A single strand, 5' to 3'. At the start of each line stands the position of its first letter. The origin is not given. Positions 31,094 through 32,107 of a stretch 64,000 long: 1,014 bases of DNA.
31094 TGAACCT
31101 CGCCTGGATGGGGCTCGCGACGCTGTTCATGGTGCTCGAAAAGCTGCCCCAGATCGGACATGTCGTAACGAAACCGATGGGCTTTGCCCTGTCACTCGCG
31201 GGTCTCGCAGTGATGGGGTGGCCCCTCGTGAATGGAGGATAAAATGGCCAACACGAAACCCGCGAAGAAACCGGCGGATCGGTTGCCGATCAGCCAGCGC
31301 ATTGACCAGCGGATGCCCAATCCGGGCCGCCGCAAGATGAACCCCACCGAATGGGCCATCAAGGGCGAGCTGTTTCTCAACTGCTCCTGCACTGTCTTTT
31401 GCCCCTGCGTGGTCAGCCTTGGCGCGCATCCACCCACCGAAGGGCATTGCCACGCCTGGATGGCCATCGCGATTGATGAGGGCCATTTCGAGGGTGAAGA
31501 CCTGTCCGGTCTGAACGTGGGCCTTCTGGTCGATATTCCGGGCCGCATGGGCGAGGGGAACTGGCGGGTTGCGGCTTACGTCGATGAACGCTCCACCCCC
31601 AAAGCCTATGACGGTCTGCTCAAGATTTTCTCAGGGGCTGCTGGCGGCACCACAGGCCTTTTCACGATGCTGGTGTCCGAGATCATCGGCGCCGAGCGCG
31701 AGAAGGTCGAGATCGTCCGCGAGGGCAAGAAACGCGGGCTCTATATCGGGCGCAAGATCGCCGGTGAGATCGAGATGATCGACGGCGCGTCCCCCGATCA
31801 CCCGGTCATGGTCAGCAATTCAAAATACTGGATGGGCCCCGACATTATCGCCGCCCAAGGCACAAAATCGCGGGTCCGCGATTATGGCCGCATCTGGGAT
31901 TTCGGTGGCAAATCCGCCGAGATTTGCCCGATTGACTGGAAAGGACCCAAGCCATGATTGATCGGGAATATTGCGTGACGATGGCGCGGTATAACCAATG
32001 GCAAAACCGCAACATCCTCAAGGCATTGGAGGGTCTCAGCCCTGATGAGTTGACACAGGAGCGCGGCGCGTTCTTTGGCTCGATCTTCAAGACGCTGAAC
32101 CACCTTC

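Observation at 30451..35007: DMSP genes dmdA-acuI embedded in a tightly coupled six-gene operon led by DUF2182, DUF1326 and a DinB-fold protein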

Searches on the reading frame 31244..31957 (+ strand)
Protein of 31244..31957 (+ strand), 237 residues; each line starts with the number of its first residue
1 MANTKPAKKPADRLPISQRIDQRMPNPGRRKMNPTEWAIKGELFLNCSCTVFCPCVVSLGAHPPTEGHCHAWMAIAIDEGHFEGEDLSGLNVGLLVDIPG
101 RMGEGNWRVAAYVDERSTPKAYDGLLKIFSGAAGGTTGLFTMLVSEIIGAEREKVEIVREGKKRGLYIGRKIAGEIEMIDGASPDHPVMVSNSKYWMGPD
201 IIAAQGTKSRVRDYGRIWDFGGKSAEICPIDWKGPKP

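Call 3: search_protein_families(library=pfam, proteins=[window:31244-31957:+])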
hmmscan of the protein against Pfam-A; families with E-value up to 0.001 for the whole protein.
window:31244-31957:+ (237 aa): 1 family
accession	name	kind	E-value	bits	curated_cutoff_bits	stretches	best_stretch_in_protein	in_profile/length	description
PF07040.16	DUF1326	-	1.6e-49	168.8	25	1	46-223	2-176/177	Protein of unknown function (DUF1326)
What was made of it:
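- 31244..31957 (+): dmdF: DUF1326 soluble protein with a CxCx3CPC motif plus one further Cys. PF07040, 169 bits (call 3).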

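Call 4: search_protein_families(library=ncbifam, proteins=[window:31244-31957:+])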
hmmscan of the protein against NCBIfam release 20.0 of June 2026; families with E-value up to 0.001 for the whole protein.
window:31244-31957:+ (237 aa): 0 families

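Call 20: search_solved_structures(query=window:31244-31957:+, max_evalue=1)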
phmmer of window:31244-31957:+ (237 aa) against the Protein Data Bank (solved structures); distinct sequences matched with E-value up to 1: 1.
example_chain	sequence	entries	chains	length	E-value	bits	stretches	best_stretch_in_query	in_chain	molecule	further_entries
1non_A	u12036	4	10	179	0.97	12.1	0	157-184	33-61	PyrR bifunctional protein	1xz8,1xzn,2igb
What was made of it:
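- On Known peroxidase/catalase folds (for DmdF): No sequence match to any solved structure (call 20).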

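Call 22: find_homologous_proteins(query=window:31244-31957:+, max_evalue=0.00001)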
Query window:31244-31957:+ (237 aa): 2803 proteins with E <= 0.00001 among 4560 candidates; the best 120 are listed.
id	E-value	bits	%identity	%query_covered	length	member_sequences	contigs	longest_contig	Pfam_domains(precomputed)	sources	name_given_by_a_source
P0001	1.1e-141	489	90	97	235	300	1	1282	PF07040.17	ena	-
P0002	3.2e-141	487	89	97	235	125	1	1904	PF07040.17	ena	-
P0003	2.6e-140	484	87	97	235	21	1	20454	PF07040.17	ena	-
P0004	3.4e-140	484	88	100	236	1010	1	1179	PF07040.17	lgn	-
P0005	1.1e-139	482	87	100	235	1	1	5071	PF07040.17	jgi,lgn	jgi:hypothetical protein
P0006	2.1e-138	478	88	97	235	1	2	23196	PF07040.17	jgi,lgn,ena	-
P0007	2.1e-138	478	86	100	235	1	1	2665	PF07040.17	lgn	-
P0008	5.4e-138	477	88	97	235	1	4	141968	PF07040.17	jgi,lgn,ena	-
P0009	1.9e-137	475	85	98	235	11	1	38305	PF07040.17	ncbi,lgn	-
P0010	4.6e-137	474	87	97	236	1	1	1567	PF07040.17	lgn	-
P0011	6.2e-137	473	85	98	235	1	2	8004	PF07040.17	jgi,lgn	jgi:hypothetical protein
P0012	6.4e-137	473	87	98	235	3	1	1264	PF07040.17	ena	-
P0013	7.3e-137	473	86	98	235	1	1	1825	PF07040.17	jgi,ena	jgi:hypothetical protein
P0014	9.6e-137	473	87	97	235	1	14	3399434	PF07040.17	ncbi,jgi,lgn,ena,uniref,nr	ncbi:hypothetical protein PM03_09890 [Thalassobacter stenotrophicus]|jgi:hypothetical protein|uniref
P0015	9.8e-137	472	87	95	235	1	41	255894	PF07040.17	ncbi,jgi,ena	-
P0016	1.0e-136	472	82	100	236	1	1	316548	PF07040.17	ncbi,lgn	ncbi:MAG: DUF1326 domain-containing protein [Paracoccaceae bacterium]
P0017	1.1e-136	472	87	95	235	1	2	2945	PF07040.17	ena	-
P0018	1.2e-136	472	88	96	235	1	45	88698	PF07040.17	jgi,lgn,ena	-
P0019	2.4e-136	471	87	96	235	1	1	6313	PF07040.17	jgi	-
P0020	2.5e-136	471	86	95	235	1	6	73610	PF07040.17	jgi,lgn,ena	-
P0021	2.7e-136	471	86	97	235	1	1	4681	PF07040.17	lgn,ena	-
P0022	3.4e-136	471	86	97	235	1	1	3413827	PF07040.17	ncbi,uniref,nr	ncbi:DUF1326 domain-containing protein [Thalassobacter stenotrophicus]|uniref:DUF1326 domain-contain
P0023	3.5e-136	471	86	97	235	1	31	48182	PF07040.17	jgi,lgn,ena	-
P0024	4.0e-136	470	87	96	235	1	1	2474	PF07040.17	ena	-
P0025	4.9e-136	470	87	96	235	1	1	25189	PF07040.17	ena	-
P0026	5.1e-136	470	86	97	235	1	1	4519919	PF07040.17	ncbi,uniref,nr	ncbi:hypothetical protein ROLI_023660 [Roseobacter fucihabitans]|uniref:DUF1326 domain-containing pr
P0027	5.6e-136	470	83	99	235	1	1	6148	PF07040.17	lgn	-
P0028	7.0e-136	470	86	97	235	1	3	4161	PF07040.17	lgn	-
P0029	8.8e-136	469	86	97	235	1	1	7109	PF07040.17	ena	-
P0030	9.1e-136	469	84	100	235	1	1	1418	PF07040.17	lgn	-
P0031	1.0e-135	469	86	96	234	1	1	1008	PF07040.17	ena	-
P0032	1.1e-135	469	85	98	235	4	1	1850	PF07040.17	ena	-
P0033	1.2e-135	469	86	95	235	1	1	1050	PF07040.17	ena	-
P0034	1.3e-135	469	86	97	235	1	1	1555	PF07040.17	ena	-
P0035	1.3e-135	469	86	97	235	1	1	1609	PF07040.17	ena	-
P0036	1.5e-135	469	86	96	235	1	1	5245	PF07040.17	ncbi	-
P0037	1.9e-135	468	86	97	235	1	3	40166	PF07040.17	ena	-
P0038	2.0e-135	468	86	97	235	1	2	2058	PF07040.17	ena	-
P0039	2.8e-135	468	86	95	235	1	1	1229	PF07040.17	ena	-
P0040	3.1e-135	468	86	97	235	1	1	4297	PF07040.17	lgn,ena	-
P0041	4.5e-135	467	86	97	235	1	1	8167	PF07040.17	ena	-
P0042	4.6e-135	467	83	100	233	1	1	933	PF07040.17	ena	-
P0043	4.8e-135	467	83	100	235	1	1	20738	PF07040.17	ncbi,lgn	ncbi:MAG: DUF1326 domain-containing protein [Pseudomonadota bacterium]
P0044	5.2e-135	467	84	100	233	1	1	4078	PF07040.17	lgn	-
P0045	6.6e-135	466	86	97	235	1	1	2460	PF07040.17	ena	-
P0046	6.6e-135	466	83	100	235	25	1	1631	PF07040.17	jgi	-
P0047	7.1e-135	466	85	98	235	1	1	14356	PF07040.17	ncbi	ncbi:MAG: DUF1326 domain-containing protein [Sulfitobacter sp.]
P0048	9.8e-135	466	84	100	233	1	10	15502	PF07040.17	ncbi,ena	-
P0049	1.4e-134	465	83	100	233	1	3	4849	PF07040.17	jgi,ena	jgi:hypothetical protein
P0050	1.8e-134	465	84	98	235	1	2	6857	PF07040.17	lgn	-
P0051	1.9e-134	465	83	100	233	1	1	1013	PF07040.17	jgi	jgi:hypothetical protein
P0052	1.9e-134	465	83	100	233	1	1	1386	PF07040.17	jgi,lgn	jgi:hypothetical protein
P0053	2.2e-134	465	86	97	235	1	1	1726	PF07040.17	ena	-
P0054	2.5e-134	465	83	100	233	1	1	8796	PF07040.17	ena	-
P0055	2.7e-134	465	83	100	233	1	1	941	PF07040.17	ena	-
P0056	2.9e-134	464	84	99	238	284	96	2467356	PF07040.17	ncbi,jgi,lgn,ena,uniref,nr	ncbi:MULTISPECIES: DUF1326 domain-containing protein [Nereida]|uniref:DUF1326 domain-containing prot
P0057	8.9e-134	463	83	100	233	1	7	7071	PF07040.17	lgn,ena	-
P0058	1.8e-133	462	83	100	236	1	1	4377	PF07040.17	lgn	-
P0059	4.1e-133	461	84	98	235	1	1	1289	PF07040.17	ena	-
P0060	4.2e-133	461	83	97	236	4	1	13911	PF07040.17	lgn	-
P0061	8.9e-133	460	84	98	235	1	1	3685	PF07040.17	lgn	-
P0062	1.2e-132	459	84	95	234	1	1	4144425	PF07040.17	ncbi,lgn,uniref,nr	ncbi:DUF1326 domain-containing protein [Puniceibacterium sp. IMCC21224]|uniref:DUF1326 domain-contai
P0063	1.2e-132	459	85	100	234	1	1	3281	PF07040.17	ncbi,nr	ncbi:MAG: DUF1326 domain-containing protein [Rhodobacteraceae bacterium]|nr:DUF1326 domain-containin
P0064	1.3e-132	459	83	98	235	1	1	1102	PF07040.17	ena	-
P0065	1.9e-132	458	83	98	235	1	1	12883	PF07040.17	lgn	-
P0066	2.1e-132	458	83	96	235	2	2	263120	PF07040.17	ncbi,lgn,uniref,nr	ncbi:DUF1326 domain-containing protein [Puniceibacterium confluentis]|uniref:DUF1326 domain-containi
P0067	2.4e-132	458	83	97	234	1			PF07040.17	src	-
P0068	3.3e-132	458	84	97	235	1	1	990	PF07040.17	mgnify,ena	mgnify:FL=1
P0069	4.0e-132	457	83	100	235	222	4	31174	PF07040.17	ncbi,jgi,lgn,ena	jgi:hypothetical protein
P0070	6.2e-132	457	83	97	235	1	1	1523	PF07040.17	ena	-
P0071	8.1e-132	456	83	96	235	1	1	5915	PF07040.17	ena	-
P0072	9.4e-132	456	83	99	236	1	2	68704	PF07040.17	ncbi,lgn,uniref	ncbi:MAG: DUF1326 domain-containing protein [Yoonia sp.]|uniref:DUF1326 domain-containing protein n=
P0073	1.1e-131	456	82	100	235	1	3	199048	PF07040.17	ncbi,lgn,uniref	ncbi:DUF1326 domain-containing protein [Planktotalea arctica]|uniref:DUF1326 domain-containing prote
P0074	1.5e-131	456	83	97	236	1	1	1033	PF07040.17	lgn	-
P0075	1.6e-131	455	84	95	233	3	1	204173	PF07040.17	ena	-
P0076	1.6e-131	455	82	97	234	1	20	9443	PF07040.17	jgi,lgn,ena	jgi:hypothetical protein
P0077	1.9e-131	455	84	97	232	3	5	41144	PF07040.17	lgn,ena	-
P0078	2.2e-131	455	81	100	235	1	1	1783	PF07040.17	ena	-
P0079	2.6e-131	455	83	96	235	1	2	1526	PF07040.17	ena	-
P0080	3.0e-131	455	81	100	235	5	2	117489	PF07040.17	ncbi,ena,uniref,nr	ncbi:DUF1326 domain-containing protein [Planktotalea arctica]|uniref:DUF1326 domain-containing prote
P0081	3.1e-131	454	81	99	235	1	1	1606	PF07040.17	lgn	-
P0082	3.8e-131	454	85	96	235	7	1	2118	PF07040.17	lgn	-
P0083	4.7e-131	454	83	98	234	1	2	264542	PF07040.17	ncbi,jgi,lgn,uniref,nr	ncbi:DUF1326 domain-containing protein [uncultured Ruegeria sp.]|jgi:hypothetical protein|uniref:DUF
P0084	9.6e-131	453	82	99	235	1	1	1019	PF07040.17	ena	-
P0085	1.1e-130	453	80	100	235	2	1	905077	PF07040.17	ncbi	-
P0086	1.2e-130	452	83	96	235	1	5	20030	PF07040.17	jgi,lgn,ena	jgi:hypothetical protein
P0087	1.4e-130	452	82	97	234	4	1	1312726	PF07040.17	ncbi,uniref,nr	ncbi:DUF1326 domain-containing protein [Shimia sp. Alg240-R146]|uniref:DUF1326 domain-containing pro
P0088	1.7e-130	452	82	98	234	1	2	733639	PF07040.17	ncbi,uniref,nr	ncbi:DUF1326 domain-containing protein [uncultured Ruegeria sp.]|uniref:DUF1326 domain-containing pr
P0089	1.9e-130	452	82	98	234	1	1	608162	PF07040.17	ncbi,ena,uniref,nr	ncbi:DUF1326 domain-containing protein [Ruegeria sp. 6PALISEP08]|uniref:DUF1326 domain-containing pr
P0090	2.0e-130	452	82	96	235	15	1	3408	PF07040.17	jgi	jgi:hypothetical protein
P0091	2.5e-130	452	82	97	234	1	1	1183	PF07040.17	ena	-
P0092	2.9e-130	451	83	97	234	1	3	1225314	PF07040.17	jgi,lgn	jgi:hypothetical protein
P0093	2.9e-130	451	82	98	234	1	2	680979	PF07040.17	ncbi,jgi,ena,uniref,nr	ncbi:DUF1326 domain-containing protein [Ruegeria sp. EL01]|jgi:hypothetical protein|uniref:DUF1326 d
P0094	3.1e-130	451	82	98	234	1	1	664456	PF07040.17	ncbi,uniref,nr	ncbi:DUF1326 domain-containing protein [uncultured Ruegeria sp.]|uniref:DUF1326 domain-containing pr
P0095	3.4e-130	451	81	97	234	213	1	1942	PF07040.17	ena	-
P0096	3.5e-130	451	82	100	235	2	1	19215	PF07040.17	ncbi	ncbi:MAG: DUF1326 domain-containing protein [Pseudomonadota bacterium]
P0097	3.5e-130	451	83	98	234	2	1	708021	PF07040.17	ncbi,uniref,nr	ncbi:DUF1326 domain-containing protein [Rhodobacteraceae bacterium B1Z28]|uniref:DUF1326 domain-cont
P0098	3.6e-130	451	83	98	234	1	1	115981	PF07040.17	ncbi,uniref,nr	ncbi:DUF1326 domain-containing protein [Ruegeria sp. 2012CJ41-6]|uniref:DUF1326 domain-containing pr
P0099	4.3e-130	451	83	97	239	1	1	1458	PF07040.17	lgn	-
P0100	5.6e-130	450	82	98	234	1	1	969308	PF07040.17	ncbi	-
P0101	6.6e-130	450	82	98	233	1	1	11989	PF07040.17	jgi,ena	-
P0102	6.9e-130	450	82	97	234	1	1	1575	PF07040.17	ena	-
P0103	7.0e-130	450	81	99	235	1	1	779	PF07040.17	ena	-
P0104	8.1e-130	450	85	95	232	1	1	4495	PF07040.17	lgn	-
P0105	1.0e-129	449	79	99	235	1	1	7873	PF07040.17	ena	-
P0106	1.0e-129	449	82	98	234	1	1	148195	PF07040.17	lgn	-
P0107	1.1e-129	449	82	97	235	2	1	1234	PF07040.17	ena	-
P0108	1.1e-129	449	83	97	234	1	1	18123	PF07040.17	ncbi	-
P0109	1.2e-129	449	81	98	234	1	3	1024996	PF07040.17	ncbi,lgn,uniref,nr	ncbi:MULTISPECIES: DUF1326 domain-containing protein [unclassified Ruegeria]|uniref:DUF1326 domain-c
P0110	1.2e-129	449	81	98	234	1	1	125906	PF07040.17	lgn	-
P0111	1.3e-129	449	80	99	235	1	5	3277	PF07040.17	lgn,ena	-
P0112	1.3e-129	449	81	98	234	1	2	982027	PF07040.17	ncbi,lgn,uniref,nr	ncbi:DUF1326 domain-containing protein [Ruegeria atlantica]|uniref:DUF1326 domain-containing protein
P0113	1.4e-129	449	82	98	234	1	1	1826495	PF07040.17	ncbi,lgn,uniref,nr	ncbi:hypothetical protein SAMN05444358_101830 [Ruegeria halocynthiae]|uniref:DUF1326 domain-containi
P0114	1.4e-129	449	81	98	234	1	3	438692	PF07040.17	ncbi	-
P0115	1.6e-129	449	82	96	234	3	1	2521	PF07040.17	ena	-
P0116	1.6e-129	449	81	98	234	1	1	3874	PF07040.17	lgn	-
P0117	1.7e-129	449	81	97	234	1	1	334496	PF07040.17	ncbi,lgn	-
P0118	1.8e-129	449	82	98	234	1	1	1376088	PF07040.17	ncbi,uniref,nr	ncbi:DUF1326 domain-containing protein [Ruegeria sp. 2205SS24-7]|uniref:DUF1326 domain-containing pr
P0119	1.9e-129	449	83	97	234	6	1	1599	PF07040.17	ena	-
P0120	2.0e-129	449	81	98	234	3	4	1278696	PF07040.17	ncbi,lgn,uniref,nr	ncbi:DUF1326 domain-containing protein [Ruegeria sp. HKCCD6228]|uniref:DUF1326 domain-containing pro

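Call 31: predict_structure(alignment_id=A1)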
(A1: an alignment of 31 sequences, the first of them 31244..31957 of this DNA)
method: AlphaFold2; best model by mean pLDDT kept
length: 237 residues; sequences in the alignment: 31
mean_pLDDT: 72.7   pTM: 0.76
mean pLDDT of the five models: 72.7, 72.2, 71.8, 38.5, 31.9
residues with pLDDT >= 90: 53; 70-90: 85; 50-70: 64; < 50: 35
segments of 3 or more residues with pLDDT < 50: 1-21, 56-65
pLDDT, mean of each block of 10 residues (from residue 1): 39 44 55 77 81 47 54 92 95 82 69 93 88 67 68 92 89 86 72 59 80 65 77 73
secondary structure, 60 per line:
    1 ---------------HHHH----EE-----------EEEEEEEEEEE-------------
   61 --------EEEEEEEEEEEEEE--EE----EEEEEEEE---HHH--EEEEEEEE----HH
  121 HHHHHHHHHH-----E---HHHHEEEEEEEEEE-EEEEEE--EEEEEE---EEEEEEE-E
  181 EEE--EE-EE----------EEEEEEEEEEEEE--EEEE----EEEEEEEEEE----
elements in order: H16-19 E37-47 E69-82 E91-98 E107-114 H119-130 H140-143 E144-153 E155-160 E163-168 E172-178 E180-183 E201-213 E216-219 E224-233
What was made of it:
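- On Known peroxidase/catalase folds (for DmdF): The model is of moderate quality (call 31).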

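Call 33: search_protein_representatives(protein=window:31244-31957:+)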
Query: 237 residues. Proteins with E-value up to 0.001 (for the whole library): 2372; up to 1e-10: 828; up to 1e-30: 58. The best 150 are listed.
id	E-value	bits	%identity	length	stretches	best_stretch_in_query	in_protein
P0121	8.9e-97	339.9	84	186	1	7-184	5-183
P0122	5.2e-72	258.8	65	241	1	23-208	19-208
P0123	9.2e-72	257.9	87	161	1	26-150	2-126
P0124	3.8e-67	242.8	76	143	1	95-235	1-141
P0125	3.3e-65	236.5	90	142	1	8-116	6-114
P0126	5.3e-57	209.6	45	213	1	35-234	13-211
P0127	2.4e-56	207.5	62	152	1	34-175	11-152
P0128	1.6e-55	204.7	80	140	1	26-132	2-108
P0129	2.5e-53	197.5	70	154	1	1-131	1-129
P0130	1.9e-50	188.1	86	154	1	73-178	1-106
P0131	3.3e-48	180.8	46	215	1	35-235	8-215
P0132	9.7e-48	179.2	61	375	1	36-178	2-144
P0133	6.2e-47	176.6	64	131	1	36-151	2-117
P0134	7.5e-47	176.3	81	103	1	7-101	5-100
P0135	1.3e-46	175.6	79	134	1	29-118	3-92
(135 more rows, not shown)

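Call 35: fold_search(model_id=the predicted structure, library=pdb)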
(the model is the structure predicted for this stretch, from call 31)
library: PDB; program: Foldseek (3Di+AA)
matches with E <= 10: 575; with E <= 0.001: 10
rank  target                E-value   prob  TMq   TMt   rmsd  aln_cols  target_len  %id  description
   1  3c8w_A                2.6e-05  1.00  0.36  0.34  15.7       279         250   11  Crystal structure of acetoacetate decarboxylase (ADC) (YP_094708.1) from Legionella pneumophila subsp. pneumophila str (released 2008-02-26)
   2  3c8w_B                2.8e-05  1.00  0.36  0.35  12.9       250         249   10  Crystal structure of acetoacetate decarboxylase (ADC) (YP_094708.1) from Legionella pneumophila subsp. pneumophila str (released 2008-02-26)
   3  4jmd_A                4.1e-05  1.00  0.39  0.37  11.1       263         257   11  Enduracididine biosynthesis enzyme MppR complexed with the condensation product of pyruvate and imidazole 4-carboxalde (released 2013-07-03)
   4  4jmd_B                5.8e-05  1.00  0.39  0.35  11.1       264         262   11  Enduracididine biosynthesis enzyme MppR complexed with the condensation product of pyruvate and imidazole 4-carboxalde (released 2013-07-03)
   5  4jmc_B                7.3e-05  0.99  0.32  0.30  12.3       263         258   11  Enduracididine biosynthesis enzyme MppR complexed with pyruvate (released 2013-07-03)
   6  4jm3_A                1.3e-04  1.00  0.37  0.35  10.9       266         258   12  Enduracididine Biosynthesis Enzyme MppR with HEPES Buffer Bound (released 2013-07-03)
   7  3bgt_A                1.5e-04  1.00  0.41  0.41  13.7       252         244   11  Structural Studies of Acetoacetate Decarboxylase (released 2008-12-23)
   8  3bgt_D                1.7e-04  1.00  0.42  0.41  13.0       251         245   10  Structural Studies of Acetoacetate Decarboxylase (released 2008-12-23)
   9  3cmb_B                4.7e-04  0.99  0.35  0.31  12.8       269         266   10  Crystal structure of acetoacetate decarboxylase (YP_001047042.1) from Methanoculleus marisnigri JR1 at 1.60 A resoluti (released 2008-04-01)
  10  3bh2_A                7.9e-04  0.99  0.35  0.34  15.6       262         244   10  Structural Studies of Acetoacetate Decarboxylase (released 2008-12-23)
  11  5upb_A                1.3e-03  0.97  0.33  0.31  12.8       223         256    8  Swit_4259, an Acetoacetate Decarboxylase-like Enzyme from Sphingomonas wittichii RW1 (released 2017-06-07)
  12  5upb_C                2.1e-03  0.95  0.32  0.30  13.2       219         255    8  Swit_4259, an Acetoacetate Decarboxylase-like Enzyme from Sphingomonas wittichii RW1 (released 2017-06-07)
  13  3cmb_A                2.2e-03  0.89  0.32  0.29  14.2       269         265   11  Crystal structure of acetoacetate decarboxylase (YP_001047042.1) from Methanoculleus marisnigri JR1 at 1.60 A resoluti (released 2008-04-01)
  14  5upb_D                4.4e-03  0.75  0.31  0.29  13.1       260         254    8  Swit_4259, an Acetoacetate Decarboxylase-like Enzyme from Sphingomonas wittichii RW1 (released 2017-06-07)
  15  2ich_B                3.0e-02  0.33  0.26  0.21  17.8       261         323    9  CRYSTAL STRUCTURE OF A PUTATIVE ATTH (NE1406) FROM NITROSOMONAS EUROPAEA AT 2.00 A RESOLUTION (released 2006-10-03)
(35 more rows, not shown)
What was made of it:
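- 31244..31957 (+): The AF2 model (pLDDT 72.7) gives a weak match to the acetoacetate-decarboxylase-like beta fold (calls 31, 35).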

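Call 40: search_dna_similar(query=window:31244-31957:+, collection=plasmids, mode=protein, max_rows=40, rows=spread, max_evalue=0.000001)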
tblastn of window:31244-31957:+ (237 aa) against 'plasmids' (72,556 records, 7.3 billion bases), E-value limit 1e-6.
Records with a match: 266; places in all: 292; records where one place covers at least 80% of the query: 55.
Best place of each record, by identity: 60-80% 2; <60% 264.
By first word of the organism name: Ralstonia 129; Sinorhizobium 57; Bacillus 20; Streptomyces 20; Rhodococcus 7; Burkholderia 4; Cupriavidus 4; Microvirga 3; Leisingera 2; Mycobacterium 2; and 16 more.
By predicted mobility (MOB-suite, as given by PLSDB): mobilizable 110; non-mobilizable 94; conjugative 62.
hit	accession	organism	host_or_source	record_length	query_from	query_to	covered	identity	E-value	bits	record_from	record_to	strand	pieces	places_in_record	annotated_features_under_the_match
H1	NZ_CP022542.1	Antarctobacter heliothermus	Skeletonema marinoi strain ST54,Cell ...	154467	36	234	84%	63.3%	7e-79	265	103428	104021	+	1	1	DUF1326 domain-containing protein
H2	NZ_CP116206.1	Bacillus paranthracis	rice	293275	18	233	91%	30.0%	1e-15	82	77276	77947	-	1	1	DUF1326 domain-containing protein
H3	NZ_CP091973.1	Bacillus cereus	mixed culture,deep-sea water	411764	18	233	91%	30.0%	1e-15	82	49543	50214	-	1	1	DUF1326 domain-containing protein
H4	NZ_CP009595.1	Bacillus cereus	-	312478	17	233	92%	29.4%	1e-15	83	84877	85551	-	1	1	DUF1326 domain-containing protein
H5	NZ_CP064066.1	Rhodococcus sp. M8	cell culture,nitrile contaminated soil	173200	14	233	93%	28.2%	5e-14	78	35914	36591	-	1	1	DUF1326 domain-containing protein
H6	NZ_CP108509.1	Streptomyces sp. NBC_01237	-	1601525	36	233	84%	30.5%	3e-13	76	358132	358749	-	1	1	none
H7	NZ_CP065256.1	Streptomyces clavuligerus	cell culture,lab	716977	32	233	85%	28.8%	4e-15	81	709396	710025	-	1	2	DUF1326 domain-containing protein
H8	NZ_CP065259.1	Streptomyces clavuligerus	cell culture,lab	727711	32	233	85%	28.8%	4e-15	81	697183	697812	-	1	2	DUF1326 domain-containing protein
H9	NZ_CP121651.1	Bradyrhizobium sp. CB82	Stylosanthes guianensis,cell culture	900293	37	192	66%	35.9%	1e-21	100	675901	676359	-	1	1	DUF1326 domain-containing protein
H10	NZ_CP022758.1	Ralstonia solanacearum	Solanum tuberosum,single cell,Potato ...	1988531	10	183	73%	27.5%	7e-17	86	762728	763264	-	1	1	none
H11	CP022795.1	Ralstonia solanacearum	Solanum tuberosum,single cell,Potato ...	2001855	26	183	67%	29.0%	2e-16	85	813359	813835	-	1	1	DUF1326 domain-containing protein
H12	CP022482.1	Ralstonia solanacearum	peanut,cell culture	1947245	26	183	67%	29.0%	2e-16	85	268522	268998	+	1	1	DUF1326 domain-containing protein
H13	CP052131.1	Ralstonia solanacearum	tomato,cell culture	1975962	26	183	67%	29.0%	2e-16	85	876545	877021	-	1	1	DUF1326 domain-containing protein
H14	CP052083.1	Ralstonia solanacearum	tomato,cell culture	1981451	26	183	67%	29.0%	2e-16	85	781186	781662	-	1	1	DUF1326 domain-containing protein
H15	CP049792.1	Ralstonia solanacearum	whole organism,isolated from the ...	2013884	26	183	67%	29.0%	2e-16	85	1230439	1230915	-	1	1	DUF1326 domain-containing protein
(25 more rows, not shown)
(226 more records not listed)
